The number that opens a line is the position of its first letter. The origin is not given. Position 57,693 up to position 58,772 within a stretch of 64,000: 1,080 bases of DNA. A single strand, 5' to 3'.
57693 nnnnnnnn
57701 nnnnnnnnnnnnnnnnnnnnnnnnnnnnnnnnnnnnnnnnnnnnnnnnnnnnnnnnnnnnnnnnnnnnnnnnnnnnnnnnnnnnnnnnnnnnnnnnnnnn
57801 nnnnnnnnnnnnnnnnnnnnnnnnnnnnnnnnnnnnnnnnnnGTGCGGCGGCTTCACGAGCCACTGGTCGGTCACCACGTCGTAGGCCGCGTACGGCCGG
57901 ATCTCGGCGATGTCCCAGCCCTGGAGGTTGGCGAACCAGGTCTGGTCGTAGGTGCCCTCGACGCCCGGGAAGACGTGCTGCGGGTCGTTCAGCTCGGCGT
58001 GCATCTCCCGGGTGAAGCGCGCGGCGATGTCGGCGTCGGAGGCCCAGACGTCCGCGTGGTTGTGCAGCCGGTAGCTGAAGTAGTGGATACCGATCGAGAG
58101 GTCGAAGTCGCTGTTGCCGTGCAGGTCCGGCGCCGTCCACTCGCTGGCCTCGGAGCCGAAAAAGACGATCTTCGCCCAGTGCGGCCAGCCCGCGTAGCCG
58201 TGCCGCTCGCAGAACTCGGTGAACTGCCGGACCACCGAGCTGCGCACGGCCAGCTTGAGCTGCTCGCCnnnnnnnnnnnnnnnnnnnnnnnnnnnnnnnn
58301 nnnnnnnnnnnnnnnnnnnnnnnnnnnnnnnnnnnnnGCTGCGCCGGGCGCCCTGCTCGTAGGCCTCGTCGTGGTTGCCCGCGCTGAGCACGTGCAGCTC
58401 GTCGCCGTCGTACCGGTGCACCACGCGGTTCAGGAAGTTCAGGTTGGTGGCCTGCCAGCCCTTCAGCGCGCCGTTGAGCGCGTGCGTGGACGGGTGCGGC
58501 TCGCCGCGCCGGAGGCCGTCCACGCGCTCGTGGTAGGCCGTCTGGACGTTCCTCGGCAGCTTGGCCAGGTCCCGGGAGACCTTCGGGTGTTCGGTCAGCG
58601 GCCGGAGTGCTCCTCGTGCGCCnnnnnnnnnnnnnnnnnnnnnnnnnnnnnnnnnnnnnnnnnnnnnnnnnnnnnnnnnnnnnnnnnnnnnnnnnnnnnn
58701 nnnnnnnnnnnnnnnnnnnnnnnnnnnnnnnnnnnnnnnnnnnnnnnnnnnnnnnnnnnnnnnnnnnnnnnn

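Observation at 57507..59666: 719-aa polyvalent protein combining ParB-like, Arr-type ADP-ribosyltransferase, RelE/ParE-like and nucleotidyltransferase modules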

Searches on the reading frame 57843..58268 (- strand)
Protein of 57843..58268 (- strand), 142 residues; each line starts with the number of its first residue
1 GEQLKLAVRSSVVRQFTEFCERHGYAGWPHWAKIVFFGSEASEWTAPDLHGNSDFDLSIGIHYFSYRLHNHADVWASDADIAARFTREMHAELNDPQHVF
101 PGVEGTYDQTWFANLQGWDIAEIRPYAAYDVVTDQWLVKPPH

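Call 88: search_solved_structures(query=A10, max_evalue=10, show_alignments=4)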
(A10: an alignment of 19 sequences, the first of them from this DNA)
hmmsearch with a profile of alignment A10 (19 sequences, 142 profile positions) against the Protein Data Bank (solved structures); distinct sequences matched with E-value up to 10: 1.
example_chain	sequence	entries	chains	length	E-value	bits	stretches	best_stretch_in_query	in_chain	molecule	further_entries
6z1p_BE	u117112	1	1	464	0.12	15.9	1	39-91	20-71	mS45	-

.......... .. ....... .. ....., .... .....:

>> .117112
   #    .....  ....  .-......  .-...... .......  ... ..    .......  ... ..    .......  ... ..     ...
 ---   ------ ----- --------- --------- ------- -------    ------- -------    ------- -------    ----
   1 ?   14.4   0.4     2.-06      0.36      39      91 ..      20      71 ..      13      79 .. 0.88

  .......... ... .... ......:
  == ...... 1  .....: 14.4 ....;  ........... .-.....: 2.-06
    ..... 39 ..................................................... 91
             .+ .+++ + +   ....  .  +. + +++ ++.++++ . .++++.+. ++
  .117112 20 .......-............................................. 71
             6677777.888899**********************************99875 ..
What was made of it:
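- Tried and rejected: a PDB profile search with the NTase core only (call 88)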

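Call 89: find_homologous_proteins(query=A10, max_evalue=0.001)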
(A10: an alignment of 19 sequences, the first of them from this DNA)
Query A10 (19 sequences) (142 aa, profile of the alignment): 7 proteins with E <= 0.001 among 656 candidates.
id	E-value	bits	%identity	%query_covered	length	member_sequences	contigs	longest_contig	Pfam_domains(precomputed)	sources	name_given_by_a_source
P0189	6.6e-36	142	65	77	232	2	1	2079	-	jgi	jgi:hypothetical protein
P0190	1.4e-27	115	29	66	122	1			-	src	-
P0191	2.0e-25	108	33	77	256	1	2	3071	-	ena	-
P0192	7.7e-23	99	32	62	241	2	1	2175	-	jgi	jgi:hypothetical protein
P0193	5.5e-18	84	46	46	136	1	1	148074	-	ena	-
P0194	3.5e-10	58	69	25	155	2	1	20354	-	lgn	-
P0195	1.3e-6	47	63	27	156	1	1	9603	-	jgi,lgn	jgi:hypothetical protein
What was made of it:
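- Tried and rejected: a word-indexed profile search of the large protein collection, which found only 7 short unannotated hits (call 89)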

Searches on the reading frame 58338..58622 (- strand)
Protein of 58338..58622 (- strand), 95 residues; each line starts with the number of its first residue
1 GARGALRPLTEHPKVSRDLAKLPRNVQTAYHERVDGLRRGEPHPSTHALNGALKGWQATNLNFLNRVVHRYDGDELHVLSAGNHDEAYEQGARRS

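Call 17: search_solved_structures(query=A2, max_evalue=10, show_alignments=3)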
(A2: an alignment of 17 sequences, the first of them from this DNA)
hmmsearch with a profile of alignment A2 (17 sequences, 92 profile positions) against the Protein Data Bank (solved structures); distinct sequences matched with E-value up to 10: 6.
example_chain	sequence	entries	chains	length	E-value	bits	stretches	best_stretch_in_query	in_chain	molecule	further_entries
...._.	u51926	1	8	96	0.17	15.2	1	44-81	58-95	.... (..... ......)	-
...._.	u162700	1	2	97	0.35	14.2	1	11-69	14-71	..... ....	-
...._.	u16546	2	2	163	0.5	13.7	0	59-80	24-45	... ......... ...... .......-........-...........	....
2luo_A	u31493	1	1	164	0.5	13.7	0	59-80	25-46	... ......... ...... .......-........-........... A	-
4fmw_A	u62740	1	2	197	0.63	13.4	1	8-36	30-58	RNA (guanine-9-)-methyltransferase domain-containing protein 2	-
4ltt_A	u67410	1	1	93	1.6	12.1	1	31-87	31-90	Uncharacterized protein, toxin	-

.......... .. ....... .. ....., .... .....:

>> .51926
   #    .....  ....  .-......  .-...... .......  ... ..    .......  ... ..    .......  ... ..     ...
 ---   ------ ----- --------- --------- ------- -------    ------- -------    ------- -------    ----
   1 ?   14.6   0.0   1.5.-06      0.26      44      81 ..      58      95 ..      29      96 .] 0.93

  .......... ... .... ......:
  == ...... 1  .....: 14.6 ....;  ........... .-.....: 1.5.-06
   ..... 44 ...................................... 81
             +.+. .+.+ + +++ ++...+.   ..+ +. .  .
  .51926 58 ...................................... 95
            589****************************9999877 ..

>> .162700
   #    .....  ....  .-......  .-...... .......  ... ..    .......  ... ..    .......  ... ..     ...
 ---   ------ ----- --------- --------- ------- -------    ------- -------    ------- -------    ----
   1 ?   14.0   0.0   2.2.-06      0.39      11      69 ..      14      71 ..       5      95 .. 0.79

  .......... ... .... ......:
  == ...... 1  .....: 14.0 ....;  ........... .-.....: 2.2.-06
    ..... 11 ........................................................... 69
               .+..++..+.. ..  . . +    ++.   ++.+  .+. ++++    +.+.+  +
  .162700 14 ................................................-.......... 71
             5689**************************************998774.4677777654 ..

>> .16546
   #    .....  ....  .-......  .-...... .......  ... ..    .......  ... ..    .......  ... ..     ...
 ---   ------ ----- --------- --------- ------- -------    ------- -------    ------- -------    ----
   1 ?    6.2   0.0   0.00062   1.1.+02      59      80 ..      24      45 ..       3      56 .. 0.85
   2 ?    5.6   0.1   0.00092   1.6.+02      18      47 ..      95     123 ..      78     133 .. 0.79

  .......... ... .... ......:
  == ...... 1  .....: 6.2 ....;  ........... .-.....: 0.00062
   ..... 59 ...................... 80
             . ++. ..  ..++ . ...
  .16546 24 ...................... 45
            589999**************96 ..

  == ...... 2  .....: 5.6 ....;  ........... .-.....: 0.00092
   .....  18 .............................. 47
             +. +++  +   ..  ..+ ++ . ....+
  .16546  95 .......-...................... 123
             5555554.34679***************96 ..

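Call 19: search_protein_families(library=pfam, alignment_id=A2, max_evalue=1)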
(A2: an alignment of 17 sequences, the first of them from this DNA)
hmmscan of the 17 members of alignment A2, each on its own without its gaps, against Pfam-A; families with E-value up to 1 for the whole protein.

A. member 1, seq(92 aa): 0 families

B. families by the number of members that match (of 17 scanned): 8 families
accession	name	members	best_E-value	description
PF22618.1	RskA_N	3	0.038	Anti-sigma-K factor RskA, N-terminal domain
PF05015.19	HigB-like_toxin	2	0.0061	RelE-like toxin of type II toxin-antitoxin system HigB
PF20796.3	PDDEXK_13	1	0.022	PD-(D/E)XK nuclease superfamily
PF06769.20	YoeB_toxin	1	0.024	YoeB-like toxin of bacterial type II toxin-antitoxin system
PF05016.21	ParE_toxin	1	0.083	ParE toxin of type II toxin-antitoxin system, parDE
PF15781.12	ParE-like_toxin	1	0.1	ParE-like toxin of type II bacterial toxin-antitoxin system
PF03909.22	BSD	1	0.22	BSD domain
PF04740.18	LXG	1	0.26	LXG domain of WXG superfamily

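Call 52: search_solved_structures(query=A5, max_evalue=10, show_alignments=3)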
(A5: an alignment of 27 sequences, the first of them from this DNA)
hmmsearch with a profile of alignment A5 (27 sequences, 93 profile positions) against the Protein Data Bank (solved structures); distinct sequences matched with E-value up to 10: 25.
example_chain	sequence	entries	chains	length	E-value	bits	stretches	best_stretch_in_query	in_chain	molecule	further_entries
7bwf_A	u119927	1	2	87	2.8e-06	31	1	8-84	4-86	Addiction module antitoxin RelB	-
6l8e_E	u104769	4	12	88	3.6e-06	30.6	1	8-84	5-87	YoeB toxin | YoeB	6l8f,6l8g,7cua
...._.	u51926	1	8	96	4.8e-05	27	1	4-84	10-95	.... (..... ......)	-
7v5y_E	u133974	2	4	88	0.00013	25.6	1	8-84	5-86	Putative mRNA interferase YoeB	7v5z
7v6w_F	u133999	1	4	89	0.00013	25.6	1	8-84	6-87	Putative mRNA interferase YoeB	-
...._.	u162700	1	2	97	0.00067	23.3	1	6-79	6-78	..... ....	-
2a6q_E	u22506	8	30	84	0.00088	23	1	23-84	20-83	Toxin yoeB | TOXIN OF THE YOEB-YEFM TOXIN-ANTITOXIN SYSTEM | Addiction module toxin, Txe/YoeB family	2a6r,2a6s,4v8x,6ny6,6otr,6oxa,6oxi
9lew_B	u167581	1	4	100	0.0023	21.6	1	7-83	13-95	Type II toxin-antitoxin system YafQ family toxin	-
1z8m_A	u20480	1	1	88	0.051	17.3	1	28-84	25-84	conserved hypothetical protein HP0894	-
4ls4_A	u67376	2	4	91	0.051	17.3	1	16-84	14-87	Uncharacterized protein, Toxin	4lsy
4ltt_A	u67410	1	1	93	0.052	17.3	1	28-85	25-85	Uncharacterized protein, toxin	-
4mct_B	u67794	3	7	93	0.12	16.1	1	17-79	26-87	Killer protein | Endoribonuclease HigB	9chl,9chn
5ixl_A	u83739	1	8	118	0.14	15.9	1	17-79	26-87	Endoribonuclease HigB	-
4px8_A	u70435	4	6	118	0.15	15.8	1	17-79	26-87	Killer protein | Host inhibition of growth B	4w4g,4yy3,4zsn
4mcx_B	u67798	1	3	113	0.18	15.5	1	17-79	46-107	Killer protein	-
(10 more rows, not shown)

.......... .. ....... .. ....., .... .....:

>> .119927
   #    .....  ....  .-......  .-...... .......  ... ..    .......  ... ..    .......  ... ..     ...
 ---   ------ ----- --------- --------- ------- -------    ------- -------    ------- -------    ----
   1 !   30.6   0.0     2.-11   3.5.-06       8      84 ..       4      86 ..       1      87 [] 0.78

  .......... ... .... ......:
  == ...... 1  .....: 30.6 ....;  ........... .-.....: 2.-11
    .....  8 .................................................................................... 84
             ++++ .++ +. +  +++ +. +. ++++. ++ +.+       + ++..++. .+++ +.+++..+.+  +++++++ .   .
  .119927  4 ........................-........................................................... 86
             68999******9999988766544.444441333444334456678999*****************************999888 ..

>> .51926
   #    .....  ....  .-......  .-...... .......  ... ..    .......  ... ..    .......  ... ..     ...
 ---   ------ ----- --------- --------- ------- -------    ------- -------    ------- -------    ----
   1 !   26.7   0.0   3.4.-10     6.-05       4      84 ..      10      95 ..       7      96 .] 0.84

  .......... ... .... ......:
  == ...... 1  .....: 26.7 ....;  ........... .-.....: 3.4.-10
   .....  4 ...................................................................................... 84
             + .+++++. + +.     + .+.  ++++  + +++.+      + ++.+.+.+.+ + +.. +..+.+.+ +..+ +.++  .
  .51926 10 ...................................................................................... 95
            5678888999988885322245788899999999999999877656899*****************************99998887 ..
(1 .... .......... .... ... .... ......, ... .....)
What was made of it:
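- On RelE/ParE superfamily (YoeB/YafQ/RelE type): PDB hits: YoeB at E 2.8e-6, RelK at 4.8e-5, RelE at 6.7e-4, YafQ at 2.3e-3 (call 52).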

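Call 93: search_protein_families(library=pfam, alignment_id=A5, max_evalue=0.1)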
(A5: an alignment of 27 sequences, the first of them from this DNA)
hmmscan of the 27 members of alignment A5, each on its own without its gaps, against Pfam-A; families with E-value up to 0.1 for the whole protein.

A. member 1, seq(95 aa): 0 families

B. families by the number of members that match (of 27 scanned): 9 families
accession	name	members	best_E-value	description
PF05016.21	ParE_toxin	11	7.4e-05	ParE toxin of type II toxin-antitoxin system, parDE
PF24732.2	ParE_like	2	0.0068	ParE-like toxin domain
PF06769.20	YoeB_toxin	1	0.00026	YoeB-like toxin of bacterial type II toxin-antitoxin system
PF05973.20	Gp49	1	0.0096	Phage derived protein Gp49-like (DUF891)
PF20796.3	PDDEXK_13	1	0.024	PD-(D/E)XK nuclease superfamily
PF05015.19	HigB-like_toxin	1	0.033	RelE-like toxin of type II toxin-antitoxin system HigB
PF17211.8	VHL_C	1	0.039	VHL box domain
PF14462.11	Prok-E2_E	1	0.054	Prokaryotic E2 family E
PF04015.17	DUF362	1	0.089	Domain of unknown function (DUF362)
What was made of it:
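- On RelE/ParE superfamily (YoeB/YafQ/RelE type): Pfam ParE_toxin hits 11 of 27 copies, best E 7.4e-5 (call 93).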
